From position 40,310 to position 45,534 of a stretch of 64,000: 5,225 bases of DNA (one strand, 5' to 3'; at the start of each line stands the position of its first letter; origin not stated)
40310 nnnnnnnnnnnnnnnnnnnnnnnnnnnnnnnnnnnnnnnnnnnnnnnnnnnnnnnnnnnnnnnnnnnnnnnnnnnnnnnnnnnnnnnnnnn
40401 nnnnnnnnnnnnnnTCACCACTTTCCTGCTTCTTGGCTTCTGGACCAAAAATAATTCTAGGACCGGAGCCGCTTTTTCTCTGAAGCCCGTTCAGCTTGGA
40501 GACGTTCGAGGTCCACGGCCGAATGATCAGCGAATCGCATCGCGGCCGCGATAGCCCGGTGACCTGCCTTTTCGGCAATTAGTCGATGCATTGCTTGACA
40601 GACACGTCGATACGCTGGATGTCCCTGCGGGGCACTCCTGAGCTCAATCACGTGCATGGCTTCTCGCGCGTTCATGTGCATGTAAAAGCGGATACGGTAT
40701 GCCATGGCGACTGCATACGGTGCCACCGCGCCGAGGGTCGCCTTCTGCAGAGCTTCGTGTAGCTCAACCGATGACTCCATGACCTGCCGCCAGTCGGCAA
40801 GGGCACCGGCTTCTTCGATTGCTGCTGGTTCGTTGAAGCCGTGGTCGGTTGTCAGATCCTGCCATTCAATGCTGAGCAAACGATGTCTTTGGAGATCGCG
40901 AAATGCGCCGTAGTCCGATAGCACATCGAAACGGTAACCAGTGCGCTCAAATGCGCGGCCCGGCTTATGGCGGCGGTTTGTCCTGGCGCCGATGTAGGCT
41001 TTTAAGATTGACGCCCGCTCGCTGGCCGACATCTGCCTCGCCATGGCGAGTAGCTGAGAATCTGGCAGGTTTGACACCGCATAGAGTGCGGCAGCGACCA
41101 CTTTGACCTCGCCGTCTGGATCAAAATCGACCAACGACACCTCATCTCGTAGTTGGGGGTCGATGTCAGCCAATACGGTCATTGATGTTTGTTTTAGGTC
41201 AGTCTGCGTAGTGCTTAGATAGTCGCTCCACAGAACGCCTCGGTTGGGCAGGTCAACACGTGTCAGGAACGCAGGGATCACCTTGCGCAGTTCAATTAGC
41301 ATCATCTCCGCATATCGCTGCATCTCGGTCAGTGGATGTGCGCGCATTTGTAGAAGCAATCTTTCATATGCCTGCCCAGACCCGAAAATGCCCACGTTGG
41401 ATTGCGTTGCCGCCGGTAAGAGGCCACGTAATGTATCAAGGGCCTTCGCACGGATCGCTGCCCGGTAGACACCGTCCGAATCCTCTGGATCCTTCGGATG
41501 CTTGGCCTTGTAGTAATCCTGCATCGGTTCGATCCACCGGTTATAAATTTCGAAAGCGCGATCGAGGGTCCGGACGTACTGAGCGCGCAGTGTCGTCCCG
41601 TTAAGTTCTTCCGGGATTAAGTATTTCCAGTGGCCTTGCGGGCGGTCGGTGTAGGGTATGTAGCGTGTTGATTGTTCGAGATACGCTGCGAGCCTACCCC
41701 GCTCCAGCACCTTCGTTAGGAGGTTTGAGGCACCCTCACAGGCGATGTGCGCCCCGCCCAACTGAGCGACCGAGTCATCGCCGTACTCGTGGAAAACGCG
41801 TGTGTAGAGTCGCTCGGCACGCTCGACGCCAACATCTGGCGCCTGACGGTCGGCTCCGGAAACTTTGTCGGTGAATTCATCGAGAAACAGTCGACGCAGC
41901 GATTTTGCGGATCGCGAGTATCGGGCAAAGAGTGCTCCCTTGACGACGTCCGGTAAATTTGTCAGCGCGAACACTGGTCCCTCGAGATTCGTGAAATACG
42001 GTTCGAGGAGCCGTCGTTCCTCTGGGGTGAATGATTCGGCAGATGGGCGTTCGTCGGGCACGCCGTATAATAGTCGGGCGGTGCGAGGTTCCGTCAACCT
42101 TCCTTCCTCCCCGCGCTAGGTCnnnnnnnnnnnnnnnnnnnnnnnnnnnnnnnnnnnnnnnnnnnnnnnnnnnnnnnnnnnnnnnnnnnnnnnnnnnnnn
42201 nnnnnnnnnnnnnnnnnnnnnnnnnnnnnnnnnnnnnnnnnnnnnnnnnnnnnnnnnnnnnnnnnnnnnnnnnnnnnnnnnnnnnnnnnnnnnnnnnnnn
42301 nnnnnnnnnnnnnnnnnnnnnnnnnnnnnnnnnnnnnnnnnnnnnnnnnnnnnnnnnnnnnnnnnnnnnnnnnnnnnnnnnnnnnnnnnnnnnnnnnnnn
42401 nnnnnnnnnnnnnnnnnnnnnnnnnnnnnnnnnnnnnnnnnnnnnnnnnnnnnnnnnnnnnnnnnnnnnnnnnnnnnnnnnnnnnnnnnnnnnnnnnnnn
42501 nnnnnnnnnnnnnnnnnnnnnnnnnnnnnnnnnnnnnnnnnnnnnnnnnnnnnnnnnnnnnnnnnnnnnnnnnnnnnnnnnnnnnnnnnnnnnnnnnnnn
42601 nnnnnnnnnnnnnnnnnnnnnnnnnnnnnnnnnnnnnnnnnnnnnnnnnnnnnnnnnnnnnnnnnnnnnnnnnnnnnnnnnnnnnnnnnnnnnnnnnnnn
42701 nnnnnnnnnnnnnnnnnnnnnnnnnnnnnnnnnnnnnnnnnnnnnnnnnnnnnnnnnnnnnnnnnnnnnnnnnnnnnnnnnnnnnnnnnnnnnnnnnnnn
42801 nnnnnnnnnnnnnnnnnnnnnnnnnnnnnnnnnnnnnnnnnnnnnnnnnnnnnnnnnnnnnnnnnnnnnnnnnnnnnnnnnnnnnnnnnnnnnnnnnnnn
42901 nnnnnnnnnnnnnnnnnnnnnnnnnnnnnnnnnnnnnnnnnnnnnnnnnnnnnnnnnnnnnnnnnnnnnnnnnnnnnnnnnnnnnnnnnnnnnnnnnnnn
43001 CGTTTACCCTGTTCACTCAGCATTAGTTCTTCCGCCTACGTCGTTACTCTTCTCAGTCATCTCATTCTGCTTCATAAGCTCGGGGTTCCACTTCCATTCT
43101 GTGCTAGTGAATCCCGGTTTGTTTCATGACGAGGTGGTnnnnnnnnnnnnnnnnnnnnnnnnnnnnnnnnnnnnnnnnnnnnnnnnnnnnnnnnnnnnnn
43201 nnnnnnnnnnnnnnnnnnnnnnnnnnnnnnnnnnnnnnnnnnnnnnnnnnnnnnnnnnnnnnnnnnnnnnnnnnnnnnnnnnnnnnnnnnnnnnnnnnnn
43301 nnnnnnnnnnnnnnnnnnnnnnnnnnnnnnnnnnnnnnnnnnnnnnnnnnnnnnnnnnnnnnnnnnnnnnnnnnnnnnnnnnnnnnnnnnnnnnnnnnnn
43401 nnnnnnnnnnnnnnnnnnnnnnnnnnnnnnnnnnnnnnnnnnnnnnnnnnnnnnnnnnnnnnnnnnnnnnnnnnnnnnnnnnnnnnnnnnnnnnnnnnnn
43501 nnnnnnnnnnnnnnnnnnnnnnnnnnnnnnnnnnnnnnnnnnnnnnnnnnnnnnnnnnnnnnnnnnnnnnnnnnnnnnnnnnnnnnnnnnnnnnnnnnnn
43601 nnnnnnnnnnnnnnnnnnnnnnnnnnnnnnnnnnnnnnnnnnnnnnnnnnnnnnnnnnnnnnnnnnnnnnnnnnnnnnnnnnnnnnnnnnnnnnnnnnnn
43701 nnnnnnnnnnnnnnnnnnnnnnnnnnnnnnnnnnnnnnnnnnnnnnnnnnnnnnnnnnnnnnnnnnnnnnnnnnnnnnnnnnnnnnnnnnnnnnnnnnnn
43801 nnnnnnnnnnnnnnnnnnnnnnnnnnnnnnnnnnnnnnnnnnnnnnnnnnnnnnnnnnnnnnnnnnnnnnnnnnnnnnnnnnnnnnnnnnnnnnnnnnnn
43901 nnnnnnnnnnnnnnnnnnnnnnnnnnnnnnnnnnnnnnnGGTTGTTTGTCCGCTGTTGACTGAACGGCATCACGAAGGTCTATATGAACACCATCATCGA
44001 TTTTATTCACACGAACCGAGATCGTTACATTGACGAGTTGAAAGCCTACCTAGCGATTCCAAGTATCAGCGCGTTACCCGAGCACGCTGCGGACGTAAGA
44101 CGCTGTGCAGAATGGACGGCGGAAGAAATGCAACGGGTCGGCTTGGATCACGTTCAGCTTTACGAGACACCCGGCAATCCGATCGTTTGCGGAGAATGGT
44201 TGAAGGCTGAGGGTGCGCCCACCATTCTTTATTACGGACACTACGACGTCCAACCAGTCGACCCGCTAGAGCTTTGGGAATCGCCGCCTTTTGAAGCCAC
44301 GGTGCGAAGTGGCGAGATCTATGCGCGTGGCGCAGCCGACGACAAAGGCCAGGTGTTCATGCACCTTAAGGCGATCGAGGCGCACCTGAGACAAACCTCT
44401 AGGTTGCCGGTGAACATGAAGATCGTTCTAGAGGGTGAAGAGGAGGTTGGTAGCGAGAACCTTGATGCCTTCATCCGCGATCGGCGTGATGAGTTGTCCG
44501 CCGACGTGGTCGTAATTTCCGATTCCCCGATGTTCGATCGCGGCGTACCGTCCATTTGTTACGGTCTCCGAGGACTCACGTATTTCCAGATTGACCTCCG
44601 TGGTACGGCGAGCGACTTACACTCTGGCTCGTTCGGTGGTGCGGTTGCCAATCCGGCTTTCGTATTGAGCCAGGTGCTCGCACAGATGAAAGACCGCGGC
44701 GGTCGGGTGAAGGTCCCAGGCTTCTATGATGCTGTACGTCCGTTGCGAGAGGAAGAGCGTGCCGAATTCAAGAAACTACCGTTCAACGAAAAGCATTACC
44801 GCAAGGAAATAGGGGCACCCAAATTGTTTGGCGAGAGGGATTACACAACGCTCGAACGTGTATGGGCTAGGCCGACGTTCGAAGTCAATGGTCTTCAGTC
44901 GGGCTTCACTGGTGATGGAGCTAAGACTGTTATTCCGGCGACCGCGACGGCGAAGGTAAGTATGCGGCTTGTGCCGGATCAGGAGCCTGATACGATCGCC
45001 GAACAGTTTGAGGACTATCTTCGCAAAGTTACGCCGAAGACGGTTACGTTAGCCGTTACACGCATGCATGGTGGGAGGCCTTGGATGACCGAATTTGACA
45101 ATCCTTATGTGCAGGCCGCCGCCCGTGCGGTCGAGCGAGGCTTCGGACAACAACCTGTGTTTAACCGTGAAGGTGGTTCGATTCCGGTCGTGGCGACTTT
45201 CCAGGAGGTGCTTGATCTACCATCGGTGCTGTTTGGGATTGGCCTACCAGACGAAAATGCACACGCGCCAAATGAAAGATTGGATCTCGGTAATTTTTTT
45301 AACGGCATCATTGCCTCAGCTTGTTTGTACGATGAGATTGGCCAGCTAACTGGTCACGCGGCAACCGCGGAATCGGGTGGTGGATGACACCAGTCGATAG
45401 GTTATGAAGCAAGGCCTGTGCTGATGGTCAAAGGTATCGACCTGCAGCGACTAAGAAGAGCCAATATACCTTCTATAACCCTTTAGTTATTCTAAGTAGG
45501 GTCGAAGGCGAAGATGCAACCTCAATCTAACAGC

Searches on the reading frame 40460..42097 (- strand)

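Call 41: search_protein_families(library=pfam, proteins=[window:40460-42097:-], max_evalue=0.00001)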
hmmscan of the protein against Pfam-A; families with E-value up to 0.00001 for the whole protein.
window:40460-42097:- (546 aa): 1 family
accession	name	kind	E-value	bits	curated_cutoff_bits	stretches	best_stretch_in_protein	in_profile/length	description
PF02511.20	Thy1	-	2.3e-37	129.1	24.8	2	91-276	35-191/191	Thymidylate synthase complementing protein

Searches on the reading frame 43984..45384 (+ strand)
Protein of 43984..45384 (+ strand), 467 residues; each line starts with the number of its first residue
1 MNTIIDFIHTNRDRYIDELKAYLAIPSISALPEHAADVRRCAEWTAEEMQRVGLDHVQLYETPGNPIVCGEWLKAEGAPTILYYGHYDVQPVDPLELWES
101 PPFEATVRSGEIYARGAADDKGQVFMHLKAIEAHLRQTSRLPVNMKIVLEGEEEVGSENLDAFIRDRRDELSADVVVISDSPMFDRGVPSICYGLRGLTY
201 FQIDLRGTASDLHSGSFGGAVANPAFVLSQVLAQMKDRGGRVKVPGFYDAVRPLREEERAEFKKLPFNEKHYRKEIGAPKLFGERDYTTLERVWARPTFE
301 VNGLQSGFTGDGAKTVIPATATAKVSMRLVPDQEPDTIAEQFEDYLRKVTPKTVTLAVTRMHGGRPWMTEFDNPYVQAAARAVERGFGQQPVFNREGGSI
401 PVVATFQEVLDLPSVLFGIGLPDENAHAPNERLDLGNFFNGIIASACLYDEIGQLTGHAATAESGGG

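Call 41: search_protein_families(library=pfam, proteins=[window:43984-45384:+], max_evalue=0.00001)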
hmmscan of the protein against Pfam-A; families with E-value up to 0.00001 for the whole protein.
window:43984-45384:+ (467 aa): 2 families
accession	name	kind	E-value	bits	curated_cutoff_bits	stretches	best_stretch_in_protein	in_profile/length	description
PF01546.33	Peptidase_M20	-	5.6e-33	115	24.6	1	83-442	2-197/206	Peptidase family M20/M25/M40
PF07687.19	M20_dimer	-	1e-17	64.5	21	1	193-352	1-105/107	Peptidase dimerisation domain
